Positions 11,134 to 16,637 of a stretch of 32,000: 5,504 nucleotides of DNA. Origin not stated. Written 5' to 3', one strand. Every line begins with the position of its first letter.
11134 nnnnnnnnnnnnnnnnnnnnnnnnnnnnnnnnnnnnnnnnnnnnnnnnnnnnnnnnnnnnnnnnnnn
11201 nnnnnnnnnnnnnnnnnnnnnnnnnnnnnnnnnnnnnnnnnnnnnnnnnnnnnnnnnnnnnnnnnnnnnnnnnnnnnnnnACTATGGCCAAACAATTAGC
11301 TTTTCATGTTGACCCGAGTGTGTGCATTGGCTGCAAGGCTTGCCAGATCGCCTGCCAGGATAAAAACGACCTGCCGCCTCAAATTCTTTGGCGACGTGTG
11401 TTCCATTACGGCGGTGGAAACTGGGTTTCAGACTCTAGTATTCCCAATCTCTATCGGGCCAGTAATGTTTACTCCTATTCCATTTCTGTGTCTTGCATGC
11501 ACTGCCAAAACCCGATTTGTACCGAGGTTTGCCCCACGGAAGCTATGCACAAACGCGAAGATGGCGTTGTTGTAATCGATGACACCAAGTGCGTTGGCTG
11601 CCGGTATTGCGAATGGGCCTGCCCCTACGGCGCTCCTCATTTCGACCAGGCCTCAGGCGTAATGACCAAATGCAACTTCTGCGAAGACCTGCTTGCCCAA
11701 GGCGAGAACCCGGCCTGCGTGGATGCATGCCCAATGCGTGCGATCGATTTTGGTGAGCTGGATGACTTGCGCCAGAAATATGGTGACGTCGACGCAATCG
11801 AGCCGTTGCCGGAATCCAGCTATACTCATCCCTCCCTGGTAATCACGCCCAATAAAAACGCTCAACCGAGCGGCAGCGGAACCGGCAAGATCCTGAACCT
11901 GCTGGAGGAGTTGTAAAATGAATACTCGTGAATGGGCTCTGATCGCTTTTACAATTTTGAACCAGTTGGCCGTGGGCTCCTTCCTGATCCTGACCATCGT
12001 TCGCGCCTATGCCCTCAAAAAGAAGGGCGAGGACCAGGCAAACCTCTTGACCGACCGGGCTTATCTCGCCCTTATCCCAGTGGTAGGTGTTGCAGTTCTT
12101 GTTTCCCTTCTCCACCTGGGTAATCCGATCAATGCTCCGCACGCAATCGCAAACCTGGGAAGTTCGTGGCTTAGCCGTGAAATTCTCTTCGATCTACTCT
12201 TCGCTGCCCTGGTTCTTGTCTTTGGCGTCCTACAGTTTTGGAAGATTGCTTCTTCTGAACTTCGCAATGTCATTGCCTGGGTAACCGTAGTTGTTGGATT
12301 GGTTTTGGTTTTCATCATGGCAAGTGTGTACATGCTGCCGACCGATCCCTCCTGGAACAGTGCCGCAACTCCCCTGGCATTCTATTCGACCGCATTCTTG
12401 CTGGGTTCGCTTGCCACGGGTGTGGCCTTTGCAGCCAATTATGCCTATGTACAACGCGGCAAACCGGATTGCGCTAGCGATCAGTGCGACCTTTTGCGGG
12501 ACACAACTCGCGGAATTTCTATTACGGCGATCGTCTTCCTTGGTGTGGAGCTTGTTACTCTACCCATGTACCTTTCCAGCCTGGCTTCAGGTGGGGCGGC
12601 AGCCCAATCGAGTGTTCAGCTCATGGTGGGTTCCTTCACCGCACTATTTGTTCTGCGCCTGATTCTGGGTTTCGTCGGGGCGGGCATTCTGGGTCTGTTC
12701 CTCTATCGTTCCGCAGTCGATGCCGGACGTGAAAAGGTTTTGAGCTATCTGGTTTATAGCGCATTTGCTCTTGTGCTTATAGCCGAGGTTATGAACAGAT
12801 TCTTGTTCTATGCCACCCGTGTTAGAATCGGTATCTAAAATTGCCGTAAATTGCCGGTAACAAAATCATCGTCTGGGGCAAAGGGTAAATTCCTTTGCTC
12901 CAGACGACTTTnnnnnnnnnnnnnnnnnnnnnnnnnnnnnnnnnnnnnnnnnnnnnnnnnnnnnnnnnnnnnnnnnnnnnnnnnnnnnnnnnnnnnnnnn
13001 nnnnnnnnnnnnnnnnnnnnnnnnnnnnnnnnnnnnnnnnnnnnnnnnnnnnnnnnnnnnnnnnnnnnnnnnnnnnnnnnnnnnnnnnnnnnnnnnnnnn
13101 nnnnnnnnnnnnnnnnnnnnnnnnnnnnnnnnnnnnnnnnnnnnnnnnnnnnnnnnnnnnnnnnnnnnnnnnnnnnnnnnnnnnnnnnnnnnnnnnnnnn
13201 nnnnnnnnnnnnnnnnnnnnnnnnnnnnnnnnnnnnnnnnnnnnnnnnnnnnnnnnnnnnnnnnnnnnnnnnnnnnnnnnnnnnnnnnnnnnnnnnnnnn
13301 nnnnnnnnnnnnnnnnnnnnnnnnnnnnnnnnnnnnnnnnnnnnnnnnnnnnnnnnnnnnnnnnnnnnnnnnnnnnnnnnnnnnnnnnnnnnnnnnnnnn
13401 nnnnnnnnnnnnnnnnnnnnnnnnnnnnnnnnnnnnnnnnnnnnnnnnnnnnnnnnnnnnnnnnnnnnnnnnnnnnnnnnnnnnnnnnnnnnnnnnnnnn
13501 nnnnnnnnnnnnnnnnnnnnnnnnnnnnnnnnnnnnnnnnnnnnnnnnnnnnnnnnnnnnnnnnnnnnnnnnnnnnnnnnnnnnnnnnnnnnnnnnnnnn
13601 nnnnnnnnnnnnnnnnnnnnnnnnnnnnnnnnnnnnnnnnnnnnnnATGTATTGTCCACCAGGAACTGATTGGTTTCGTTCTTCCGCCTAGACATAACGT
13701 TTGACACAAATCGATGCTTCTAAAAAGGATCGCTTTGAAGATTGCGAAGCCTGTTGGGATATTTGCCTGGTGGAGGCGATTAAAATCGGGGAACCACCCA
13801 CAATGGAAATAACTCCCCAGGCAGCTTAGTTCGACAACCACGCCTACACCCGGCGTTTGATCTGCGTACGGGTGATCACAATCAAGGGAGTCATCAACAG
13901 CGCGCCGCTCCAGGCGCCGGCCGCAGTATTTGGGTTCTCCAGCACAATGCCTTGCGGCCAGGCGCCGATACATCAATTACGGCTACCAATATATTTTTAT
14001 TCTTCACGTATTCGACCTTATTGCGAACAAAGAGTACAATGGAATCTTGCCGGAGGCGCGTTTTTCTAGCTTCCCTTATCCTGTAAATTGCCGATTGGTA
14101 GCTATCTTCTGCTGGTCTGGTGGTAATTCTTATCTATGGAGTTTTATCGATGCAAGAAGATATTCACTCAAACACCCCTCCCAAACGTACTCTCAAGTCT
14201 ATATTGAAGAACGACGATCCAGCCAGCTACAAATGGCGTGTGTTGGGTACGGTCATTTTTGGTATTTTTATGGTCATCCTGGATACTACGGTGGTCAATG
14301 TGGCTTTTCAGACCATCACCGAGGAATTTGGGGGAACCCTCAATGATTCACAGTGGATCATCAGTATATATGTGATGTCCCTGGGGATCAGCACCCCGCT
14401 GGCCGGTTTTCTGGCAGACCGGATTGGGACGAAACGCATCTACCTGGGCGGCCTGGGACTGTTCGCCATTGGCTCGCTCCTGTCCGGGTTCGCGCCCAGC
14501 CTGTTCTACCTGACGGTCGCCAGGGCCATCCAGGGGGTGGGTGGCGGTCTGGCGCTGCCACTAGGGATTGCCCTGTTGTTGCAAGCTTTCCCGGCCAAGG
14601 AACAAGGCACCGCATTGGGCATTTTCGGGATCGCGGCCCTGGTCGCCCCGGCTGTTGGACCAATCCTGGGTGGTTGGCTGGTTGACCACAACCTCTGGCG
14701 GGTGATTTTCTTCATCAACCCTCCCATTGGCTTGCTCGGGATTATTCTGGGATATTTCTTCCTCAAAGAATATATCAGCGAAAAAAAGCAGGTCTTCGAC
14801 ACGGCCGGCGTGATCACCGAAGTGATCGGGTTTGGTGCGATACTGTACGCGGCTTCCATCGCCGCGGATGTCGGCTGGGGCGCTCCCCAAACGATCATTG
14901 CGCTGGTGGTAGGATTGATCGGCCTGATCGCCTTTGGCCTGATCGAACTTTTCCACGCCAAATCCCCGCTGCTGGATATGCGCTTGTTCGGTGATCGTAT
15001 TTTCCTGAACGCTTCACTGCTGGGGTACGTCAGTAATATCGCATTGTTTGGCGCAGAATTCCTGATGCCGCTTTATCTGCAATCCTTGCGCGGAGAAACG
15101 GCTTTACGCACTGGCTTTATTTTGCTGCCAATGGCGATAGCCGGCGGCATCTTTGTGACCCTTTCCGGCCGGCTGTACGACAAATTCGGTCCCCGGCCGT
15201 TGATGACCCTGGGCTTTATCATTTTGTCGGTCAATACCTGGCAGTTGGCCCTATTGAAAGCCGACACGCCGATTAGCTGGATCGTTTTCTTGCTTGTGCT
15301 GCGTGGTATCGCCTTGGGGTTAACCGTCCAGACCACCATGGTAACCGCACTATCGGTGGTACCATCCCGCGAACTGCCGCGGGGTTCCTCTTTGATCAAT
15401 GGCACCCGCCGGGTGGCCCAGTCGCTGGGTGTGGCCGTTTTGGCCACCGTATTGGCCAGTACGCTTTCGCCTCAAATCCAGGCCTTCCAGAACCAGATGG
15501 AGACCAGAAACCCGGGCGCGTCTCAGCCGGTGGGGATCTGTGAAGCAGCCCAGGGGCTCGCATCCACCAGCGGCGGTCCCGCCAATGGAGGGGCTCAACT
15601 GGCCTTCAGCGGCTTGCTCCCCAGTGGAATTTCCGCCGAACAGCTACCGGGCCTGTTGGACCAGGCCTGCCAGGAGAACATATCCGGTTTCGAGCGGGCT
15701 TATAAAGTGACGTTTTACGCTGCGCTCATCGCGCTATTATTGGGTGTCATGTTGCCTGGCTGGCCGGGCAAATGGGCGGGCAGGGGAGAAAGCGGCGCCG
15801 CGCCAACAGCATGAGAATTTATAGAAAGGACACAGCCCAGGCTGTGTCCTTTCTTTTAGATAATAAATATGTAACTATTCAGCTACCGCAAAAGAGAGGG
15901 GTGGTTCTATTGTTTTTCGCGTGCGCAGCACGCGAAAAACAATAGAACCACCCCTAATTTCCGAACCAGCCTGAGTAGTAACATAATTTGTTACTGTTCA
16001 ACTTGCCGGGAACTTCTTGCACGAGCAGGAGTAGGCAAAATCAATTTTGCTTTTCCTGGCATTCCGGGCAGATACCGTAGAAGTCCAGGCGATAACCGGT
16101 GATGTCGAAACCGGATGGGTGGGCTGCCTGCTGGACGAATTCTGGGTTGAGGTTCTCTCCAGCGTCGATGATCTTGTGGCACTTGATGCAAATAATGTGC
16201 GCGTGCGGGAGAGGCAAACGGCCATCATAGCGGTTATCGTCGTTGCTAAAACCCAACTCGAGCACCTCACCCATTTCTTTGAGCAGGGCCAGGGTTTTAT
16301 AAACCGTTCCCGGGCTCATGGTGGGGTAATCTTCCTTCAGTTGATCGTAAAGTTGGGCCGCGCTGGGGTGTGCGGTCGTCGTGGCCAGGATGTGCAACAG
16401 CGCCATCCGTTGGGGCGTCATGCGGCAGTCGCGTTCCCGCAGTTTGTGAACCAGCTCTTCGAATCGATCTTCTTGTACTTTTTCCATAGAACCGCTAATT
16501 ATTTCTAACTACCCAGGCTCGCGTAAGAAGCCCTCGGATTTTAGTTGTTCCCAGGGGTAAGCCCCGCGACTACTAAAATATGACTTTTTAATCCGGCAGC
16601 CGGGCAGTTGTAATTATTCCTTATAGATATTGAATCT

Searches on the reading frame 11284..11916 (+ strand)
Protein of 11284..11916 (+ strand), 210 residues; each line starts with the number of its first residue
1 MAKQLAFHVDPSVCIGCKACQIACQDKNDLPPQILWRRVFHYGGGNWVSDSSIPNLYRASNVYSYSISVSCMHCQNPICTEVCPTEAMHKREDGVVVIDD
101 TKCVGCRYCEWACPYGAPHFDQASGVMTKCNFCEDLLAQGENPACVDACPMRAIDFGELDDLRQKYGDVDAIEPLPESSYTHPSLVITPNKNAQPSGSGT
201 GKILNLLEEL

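Call 9: search_protein_families(library=pfam, proteins=[window:11284-11916:+], max_evalue=0.00001)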
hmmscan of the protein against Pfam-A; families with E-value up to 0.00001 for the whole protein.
window:11284-11916:+ (210 aa): 8 families
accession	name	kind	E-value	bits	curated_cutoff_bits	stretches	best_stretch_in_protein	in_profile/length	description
PF13247.11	Fer4_11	-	3.3e-25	88.6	26.2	1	67-158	6-99/100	4Fe-4S dicluster domain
PF00037.32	Fer4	-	4.5e-13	48.8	21.1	1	96-118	1-23/24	4Fe-4S binding domain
PF12838.12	Fer4_7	-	1e-12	48.7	27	1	70-117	1-52/52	4Fe-4S dicluster domain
PF13237.11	Fer4_10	-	2.1e-10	40.8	25.5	0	96-150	2-53/53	4Fe-4S dicluster domain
PF12837.12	Fer4_6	-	3.8e-10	39.6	25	1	95-118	1-24/24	4Fe-4S binding domain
PF12797.12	Fer4_2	-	4.6e-10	39.2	24.5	1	95-115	2-22/22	4Fe-4S binding domain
PF13187.11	Fer4_9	-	6.9e-10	39.2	27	0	71-117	2-51/52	4Fe-4S dicluster domain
PF25160.1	LdpA_Fe-S-bd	-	1.9e-06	28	27.6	0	73-116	4-41/49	LdpA Fe-S cluster-binding domain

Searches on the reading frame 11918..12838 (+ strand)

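Call 10: search_protein_families(library=pfam, proteins=[window:11918-12838:+], max_evalue=0.00001)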
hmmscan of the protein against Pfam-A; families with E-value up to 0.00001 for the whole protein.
window:11918-12838:+ (306 aa): 1 family
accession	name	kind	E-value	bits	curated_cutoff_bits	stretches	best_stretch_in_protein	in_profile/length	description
PF04976.17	DmsC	-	2.7e-31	109.4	22.3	1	3-298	5-273/275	DMSO reductase anchor subunit (DmsC)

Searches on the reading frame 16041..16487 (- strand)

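Call 10: search_protein_families(library=pfam, proteins=[window:16041-16487:-], max_evalue=0.00001)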
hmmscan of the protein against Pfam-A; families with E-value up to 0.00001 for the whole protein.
window:16041-16487:- (148 aa): 1 family
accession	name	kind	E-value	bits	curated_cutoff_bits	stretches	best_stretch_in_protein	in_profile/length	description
PF01475.25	FUR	-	5.3e-26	91.6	23.1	1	19-137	2-121/121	Ferric uptake regulator family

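Call 61: search_protein_families(library=ncbifam, proteins=[window:16041-16487:-], max_evalue=0.00001)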
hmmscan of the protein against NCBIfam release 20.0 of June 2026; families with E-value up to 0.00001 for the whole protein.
window:16041-16487:- (148 aa): 9 families
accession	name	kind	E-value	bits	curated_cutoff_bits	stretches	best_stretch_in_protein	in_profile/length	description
NF052545.1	TransRegPerRClab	equivalog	4.7e-38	130.3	180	1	11-146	3-137/138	transcriptional regulator PerR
NF047406.1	TransRegPerRTherm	equivalog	1.8e-24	86.4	200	1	22-147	5-129/130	manganese-dependent transcriptional regulator PerR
NF051892.1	TransRegFurBacil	equivalog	1.3e-23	83.7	220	1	6-147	2-147/149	ferric iron uptake transcriptional regulator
NF008646.0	PRK11639.1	equivalog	3e-14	53.1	167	1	2-146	2-149/171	zinc uptake transcriptional repressor Zur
NF051891.1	TransRegFurHelico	equivalog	9.6e-12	45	200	1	9-146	11-148/148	ferric iron uptake transcriptional regulator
NF006999.0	PRK09462.1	equivalog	3.6e-10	39.6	146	1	15-146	7-141/148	ferric iron uptake transcriptional regulator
NF045677.1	FeRespRegIrr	equivalog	1.3e-09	38.2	170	1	14-129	2-116/127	Fur family transcriptional regulator Irr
NF045678.1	TransRegIrrA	equivalog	1.9e-08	34.3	150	1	8-130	5-126/138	iron response transcriptional regulator IrrA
NF047462.1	FUR_perox_PerRA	exception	1.5e-06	28.8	200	1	9-109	5-104/142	peroxide-responsive transcriptional repressor PerRA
